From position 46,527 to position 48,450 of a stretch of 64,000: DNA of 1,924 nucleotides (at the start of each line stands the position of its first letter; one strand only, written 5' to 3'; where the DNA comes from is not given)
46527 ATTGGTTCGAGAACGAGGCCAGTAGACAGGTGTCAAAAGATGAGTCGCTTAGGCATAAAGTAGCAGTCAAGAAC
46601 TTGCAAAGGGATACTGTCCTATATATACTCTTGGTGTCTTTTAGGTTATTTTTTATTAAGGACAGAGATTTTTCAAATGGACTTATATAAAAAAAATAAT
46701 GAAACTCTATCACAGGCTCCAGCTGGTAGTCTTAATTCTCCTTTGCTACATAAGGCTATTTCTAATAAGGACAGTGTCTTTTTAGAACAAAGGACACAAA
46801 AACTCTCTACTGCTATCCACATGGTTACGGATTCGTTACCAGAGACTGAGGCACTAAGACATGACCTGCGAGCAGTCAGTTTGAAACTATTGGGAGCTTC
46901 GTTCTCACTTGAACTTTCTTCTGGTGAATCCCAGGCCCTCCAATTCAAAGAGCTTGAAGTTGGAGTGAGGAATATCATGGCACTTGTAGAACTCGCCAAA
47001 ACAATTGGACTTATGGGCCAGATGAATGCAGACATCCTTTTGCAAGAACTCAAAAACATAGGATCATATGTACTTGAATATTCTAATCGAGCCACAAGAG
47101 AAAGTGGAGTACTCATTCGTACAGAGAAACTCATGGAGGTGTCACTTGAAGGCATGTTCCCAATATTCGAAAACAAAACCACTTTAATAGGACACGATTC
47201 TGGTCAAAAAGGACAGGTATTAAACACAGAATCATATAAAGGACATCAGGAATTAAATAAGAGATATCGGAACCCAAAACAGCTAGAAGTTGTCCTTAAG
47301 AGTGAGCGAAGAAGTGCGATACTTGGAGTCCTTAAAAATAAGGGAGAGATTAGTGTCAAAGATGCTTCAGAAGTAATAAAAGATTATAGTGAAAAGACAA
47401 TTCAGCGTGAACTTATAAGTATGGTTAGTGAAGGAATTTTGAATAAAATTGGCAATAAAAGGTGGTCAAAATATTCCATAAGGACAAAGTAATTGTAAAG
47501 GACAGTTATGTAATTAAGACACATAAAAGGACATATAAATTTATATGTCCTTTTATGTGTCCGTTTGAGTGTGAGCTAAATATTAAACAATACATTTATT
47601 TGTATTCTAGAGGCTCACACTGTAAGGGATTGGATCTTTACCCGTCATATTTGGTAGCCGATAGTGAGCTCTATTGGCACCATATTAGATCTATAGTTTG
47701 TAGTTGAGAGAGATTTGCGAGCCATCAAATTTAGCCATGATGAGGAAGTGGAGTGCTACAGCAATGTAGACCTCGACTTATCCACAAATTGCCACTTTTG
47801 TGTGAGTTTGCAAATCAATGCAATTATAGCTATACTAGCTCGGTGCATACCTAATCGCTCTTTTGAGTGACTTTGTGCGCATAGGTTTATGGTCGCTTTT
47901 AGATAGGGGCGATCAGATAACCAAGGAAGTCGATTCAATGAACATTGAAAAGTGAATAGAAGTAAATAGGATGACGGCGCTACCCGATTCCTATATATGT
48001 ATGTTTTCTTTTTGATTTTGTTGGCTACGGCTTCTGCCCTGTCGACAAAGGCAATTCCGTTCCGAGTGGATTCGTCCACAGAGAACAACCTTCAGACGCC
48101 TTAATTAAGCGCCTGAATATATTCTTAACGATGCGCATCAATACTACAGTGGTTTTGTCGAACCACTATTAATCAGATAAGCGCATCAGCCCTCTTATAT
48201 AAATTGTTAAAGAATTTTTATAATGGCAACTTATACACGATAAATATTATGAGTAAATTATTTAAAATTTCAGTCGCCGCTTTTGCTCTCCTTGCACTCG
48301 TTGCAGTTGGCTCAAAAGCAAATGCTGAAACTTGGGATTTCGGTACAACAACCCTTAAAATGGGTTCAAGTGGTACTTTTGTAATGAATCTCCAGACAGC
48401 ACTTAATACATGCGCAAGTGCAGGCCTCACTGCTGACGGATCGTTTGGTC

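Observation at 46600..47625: Iteron-like AAGGACA repeats, a perfect 30-bp palindrome and an AT-rich stem-loop around a wHTH gene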

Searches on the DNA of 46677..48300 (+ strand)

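Call 17: search_rna_families(source=window, start=47400, end=48300, threshold=evalue, max_evalue=10, show_alignments=3)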
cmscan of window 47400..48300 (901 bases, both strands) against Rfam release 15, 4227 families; matches with E-value up to 10: 20.
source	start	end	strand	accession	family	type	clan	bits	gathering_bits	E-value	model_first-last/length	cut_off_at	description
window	47516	47561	-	RF04154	mir-1277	Gene; miRNA;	-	32.4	81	0.00051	1-78/78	no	mir-1277 microRNA precursor family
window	47519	47560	-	RF04176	mir-3149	Gene; miRNA;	-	32.1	100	0.00054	1-83/83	no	mir-3149 microRNA precursor family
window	47519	47560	+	RF04176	mir-3149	Gene; miRNA;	-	32.1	100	0.00054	1-83/83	no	mir-3149 microRNA precursor family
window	47514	47565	-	RF01666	rox2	Cis-reg;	-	28.7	55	0.012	1-71/71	no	Drosophila rox2 ncRNA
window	47500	47581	+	RF00801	mir-280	Gene; miRNA;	-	28.6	70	0.0059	1-83/83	no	mir-280 microRNA precursor family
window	47518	47563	+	RF04154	mir-1277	Gene; miRNA;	-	27.4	81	0.01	1-78/78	no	mir-1277 microRNA precursor family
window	47519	47560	-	RF04161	mir-3688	Gene; miRNA;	-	24.8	84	0.019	1-88/88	no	mir-3688 microRNA precursor family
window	47520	47559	+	RF04053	mir-95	Gene; miRNA;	-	24.6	67.5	0.034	1-79/79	no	mir-95 microRNA precursor family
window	47510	47568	-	RF03845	mir-3327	Gene; miRNA;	-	23.2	85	0.17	1-89/89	no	mir-3327 microRNA precursor family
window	47519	47560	+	RF03762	MIR859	Gene; miRNA;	-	22.4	130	0.16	1-128/128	no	MIR859 microRNA precursor family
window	47520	47559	-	RF03986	mir-6095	Gene; miRNA;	-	20.9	100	0.66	1-83/83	no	mir-6095 microRNA precursor family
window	47515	47563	+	RF00928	mir-590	Gene; miRNA;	-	20.4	65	0.46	1-86/86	no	mir-590 microRNA precursor family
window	47520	47567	-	RF01490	rli51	Cis-reg;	-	20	48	1.1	1-121/121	no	Listeria snRNA rli51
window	47516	47563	+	RF01666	rox2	Cis-reg;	-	19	55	2.9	1-71/71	no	Drosophila rox2 ncRNA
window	47514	47565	-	RF03846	mir-4861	Gene; miRNA;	-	18.9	100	0.6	1-94/94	no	mir-4861 microRNA precursor family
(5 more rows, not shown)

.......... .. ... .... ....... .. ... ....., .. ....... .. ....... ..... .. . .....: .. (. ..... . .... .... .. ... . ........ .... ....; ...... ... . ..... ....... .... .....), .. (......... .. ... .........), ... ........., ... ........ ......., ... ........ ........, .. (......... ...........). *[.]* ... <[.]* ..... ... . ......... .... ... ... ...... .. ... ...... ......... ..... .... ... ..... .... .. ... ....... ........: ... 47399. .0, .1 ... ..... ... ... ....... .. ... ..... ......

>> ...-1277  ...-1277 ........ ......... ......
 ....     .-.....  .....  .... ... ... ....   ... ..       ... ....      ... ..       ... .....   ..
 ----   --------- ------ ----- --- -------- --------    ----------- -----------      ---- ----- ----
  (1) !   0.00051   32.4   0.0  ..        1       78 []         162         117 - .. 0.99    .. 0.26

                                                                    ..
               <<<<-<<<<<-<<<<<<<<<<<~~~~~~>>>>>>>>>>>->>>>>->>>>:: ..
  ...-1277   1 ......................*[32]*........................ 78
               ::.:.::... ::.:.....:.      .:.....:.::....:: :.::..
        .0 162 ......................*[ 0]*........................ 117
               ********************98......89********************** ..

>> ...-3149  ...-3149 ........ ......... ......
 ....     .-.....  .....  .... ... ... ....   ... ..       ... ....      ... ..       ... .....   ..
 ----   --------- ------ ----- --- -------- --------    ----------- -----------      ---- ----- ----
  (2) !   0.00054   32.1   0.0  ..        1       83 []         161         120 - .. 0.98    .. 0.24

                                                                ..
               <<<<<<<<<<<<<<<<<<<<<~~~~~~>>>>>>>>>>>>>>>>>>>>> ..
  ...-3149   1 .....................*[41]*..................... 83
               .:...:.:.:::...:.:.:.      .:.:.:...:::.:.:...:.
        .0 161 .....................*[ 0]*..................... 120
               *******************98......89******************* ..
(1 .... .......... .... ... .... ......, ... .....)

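Call 27: search_rna_families(sources=[L001, L002, L004, L005, L007, L008, L010, L013, L017, L022, L025, L028, L032, L050, L058, L059, L064], threshold=gathering)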
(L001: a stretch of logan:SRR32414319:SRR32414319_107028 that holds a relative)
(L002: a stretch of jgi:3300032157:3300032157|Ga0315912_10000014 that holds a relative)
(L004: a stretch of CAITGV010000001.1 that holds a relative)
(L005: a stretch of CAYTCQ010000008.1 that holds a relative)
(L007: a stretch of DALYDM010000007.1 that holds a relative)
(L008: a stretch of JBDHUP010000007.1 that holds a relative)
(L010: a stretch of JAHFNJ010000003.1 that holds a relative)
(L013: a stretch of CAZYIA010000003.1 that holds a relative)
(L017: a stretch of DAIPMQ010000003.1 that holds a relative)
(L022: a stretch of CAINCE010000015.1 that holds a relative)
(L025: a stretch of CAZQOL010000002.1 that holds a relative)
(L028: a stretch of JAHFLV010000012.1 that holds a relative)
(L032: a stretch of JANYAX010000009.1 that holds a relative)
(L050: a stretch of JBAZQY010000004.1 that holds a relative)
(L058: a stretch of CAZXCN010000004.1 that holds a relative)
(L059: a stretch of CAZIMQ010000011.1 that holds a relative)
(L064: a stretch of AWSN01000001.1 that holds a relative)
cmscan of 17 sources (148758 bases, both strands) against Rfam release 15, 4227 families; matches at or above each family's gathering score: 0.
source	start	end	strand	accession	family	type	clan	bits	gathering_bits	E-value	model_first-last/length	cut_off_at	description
